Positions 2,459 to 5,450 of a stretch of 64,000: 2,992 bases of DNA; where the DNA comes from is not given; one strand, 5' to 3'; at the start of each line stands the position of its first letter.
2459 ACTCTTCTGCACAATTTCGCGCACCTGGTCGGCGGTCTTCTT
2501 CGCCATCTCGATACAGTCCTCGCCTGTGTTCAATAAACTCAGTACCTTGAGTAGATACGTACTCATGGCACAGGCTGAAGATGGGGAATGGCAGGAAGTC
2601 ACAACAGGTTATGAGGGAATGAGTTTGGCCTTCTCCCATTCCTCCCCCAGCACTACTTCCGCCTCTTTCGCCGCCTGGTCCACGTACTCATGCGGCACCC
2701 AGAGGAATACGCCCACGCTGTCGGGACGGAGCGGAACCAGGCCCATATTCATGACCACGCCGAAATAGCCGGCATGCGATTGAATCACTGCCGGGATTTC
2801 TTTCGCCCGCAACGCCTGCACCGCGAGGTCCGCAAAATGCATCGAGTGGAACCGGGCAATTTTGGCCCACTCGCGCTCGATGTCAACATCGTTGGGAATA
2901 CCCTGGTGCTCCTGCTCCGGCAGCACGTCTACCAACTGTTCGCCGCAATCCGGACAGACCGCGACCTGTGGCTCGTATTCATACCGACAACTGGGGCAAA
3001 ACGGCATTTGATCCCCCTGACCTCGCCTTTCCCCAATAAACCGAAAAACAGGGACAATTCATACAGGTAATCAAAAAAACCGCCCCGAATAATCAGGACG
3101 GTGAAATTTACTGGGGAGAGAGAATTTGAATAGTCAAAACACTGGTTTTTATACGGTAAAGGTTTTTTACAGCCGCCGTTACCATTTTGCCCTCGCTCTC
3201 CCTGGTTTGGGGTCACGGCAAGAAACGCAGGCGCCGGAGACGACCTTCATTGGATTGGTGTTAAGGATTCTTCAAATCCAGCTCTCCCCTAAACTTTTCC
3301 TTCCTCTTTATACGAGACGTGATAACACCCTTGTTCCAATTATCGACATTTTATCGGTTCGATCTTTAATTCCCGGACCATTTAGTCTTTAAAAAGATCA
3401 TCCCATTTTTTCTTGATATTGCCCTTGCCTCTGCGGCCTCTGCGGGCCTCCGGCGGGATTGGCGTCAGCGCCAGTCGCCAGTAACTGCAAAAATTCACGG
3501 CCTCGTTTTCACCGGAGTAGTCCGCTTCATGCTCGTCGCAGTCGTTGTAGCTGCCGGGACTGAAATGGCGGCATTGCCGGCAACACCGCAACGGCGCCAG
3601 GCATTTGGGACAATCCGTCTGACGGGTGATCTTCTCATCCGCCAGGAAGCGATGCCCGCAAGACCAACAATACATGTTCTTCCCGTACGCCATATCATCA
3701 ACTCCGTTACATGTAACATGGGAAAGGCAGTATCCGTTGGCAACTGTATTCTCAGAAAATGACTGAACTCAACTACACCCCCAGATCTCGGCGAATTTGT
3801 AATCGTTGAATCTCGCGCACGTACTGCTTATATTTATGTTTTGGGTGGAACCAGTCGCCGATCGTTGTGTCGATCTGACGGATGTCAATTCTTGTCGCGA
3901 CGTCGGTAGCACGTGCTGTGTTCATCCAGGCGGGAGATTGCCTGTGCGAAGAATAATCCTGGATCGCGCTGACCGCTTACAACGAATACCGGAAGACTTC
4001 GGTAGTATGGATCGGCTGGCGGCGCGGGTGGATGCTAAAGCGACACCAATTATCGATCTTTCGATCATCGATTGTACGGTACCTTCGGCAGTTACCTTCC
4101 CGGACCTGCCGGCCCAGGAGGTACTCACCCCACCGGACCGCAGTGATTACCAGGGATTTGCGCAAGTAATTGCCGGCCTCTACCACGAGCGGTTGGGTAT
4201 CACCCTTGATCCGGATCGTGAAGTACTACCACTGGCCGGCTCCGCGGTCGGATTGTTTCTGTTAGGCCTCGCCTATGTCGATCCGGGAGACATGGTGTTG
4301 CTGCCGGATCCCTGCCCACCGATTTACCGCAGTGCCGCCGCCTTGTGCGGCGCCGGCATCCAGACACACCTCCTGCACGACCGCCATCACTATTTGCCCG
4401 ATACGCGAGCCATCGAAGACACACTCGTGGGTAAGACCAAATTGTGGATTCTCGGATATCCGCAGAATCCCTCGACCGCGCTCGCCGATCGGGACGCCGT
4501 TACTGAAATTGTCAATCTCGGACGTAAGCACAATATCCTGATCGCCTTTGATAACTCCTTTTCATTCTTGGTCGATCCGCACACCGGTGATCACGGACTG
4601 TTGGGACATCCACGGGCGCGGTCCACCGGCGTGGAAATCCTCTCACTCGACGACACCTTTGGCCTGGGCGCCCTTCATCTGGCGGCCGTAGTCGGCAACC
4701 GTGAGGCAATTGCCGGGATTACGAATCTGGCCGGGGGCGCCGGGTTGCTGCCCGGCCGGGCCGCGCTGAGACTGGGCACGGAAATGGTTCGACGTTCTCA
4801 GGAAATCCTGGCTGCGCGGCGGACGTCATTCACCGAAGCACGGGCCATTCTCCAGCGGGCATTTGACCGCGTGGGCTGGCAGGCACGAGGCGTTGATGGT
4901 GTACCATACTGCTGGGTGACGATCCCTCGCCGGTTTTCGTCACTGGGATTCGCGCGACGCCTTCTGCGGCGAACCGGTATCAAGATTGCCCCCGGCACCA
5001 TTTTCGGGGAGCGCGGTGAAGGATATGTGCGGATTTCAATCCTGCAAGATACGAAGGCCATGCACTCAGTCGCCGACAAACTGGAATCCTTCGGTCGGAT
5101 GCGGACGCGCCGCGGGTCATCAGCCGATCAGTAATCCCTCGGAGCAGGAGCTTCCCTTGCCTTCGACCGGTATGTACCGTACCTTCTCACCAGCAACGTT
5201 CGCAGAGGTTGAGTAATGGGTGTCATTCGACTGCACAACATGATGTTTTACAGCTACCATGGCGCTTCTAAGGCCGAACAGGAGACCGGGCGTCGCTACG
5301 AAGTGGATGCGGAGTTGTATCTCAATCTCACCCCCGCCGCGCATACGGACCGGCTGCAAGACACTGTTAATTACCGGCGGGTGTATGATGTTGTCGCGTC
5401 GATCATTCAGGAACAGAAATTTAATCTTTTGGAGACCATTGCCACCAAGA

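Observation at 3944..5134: Aminotransferase-fold protein with the Schiff-base lysine replaced by aspartate, directly upstream of folB-folK.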

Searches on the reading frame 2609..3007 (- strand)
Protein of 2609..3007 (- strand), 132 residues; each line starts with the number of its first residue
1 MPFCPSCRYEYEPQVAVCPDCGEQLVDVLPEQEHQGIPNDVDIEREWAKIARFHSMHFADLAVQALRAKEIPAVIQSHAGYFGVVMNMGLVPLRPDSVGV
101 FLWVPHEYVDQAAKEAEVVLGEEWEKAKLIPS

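Call 3: search_protein_families(library=pfam, proteins=[window:2609-3007:-], max_evalue=0.01)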
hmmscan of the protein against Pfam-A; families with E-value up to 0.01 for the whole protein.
window:2609-3007:- (132 aa): 2 families
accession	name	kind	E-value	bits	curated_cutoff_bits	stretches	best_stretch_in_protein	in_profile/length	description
PF12773.13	DZR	-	0.0029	18.2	27.3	1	4-25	1-22/45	Double zinc ribbon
PF13240.11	Zn_Ribbon_1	-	0.0044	17.2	25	1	3-24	1-22/23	zinc-ribbon domain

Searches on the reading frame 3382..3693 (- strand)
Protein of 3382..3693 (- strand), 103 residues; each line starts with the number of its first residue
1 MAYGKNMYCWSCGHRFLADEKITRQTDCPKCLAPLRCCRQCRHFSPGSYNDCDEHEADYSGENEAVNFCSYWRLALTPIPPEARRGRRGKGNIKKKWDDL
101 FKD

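Call 3: search_protein_families(library=pfam, proteins=[window:3382-3693:-], max_evalue=0.01)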
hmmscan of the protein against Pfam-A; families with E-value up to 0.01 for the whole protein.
window:3382-3693:- (103 aa): 1 family
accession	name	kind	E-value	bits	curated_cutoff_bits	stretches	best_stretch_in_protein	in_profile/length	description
PF09723.15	Zn_ribbon_8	-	0.006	17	34.4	1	8-33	7-34/41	Zinc ribbon domain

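Call 57: search_protein_families(library=ncbifam, proteins=[window:3382-3693:-], max_evalue=0.00001)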
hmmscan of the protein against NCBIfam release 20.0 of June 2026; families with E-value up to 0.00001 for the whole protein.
window:3382-3693:- (103 aa): 0 families

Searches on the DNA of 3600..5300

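Call 34: search_rna_families(source=window, start=3600, end=5300, threshold=evalue, max_evalue=1)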
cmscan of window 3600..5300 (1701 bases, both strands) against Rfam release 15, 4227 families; matches with E-value up to 1: 0.
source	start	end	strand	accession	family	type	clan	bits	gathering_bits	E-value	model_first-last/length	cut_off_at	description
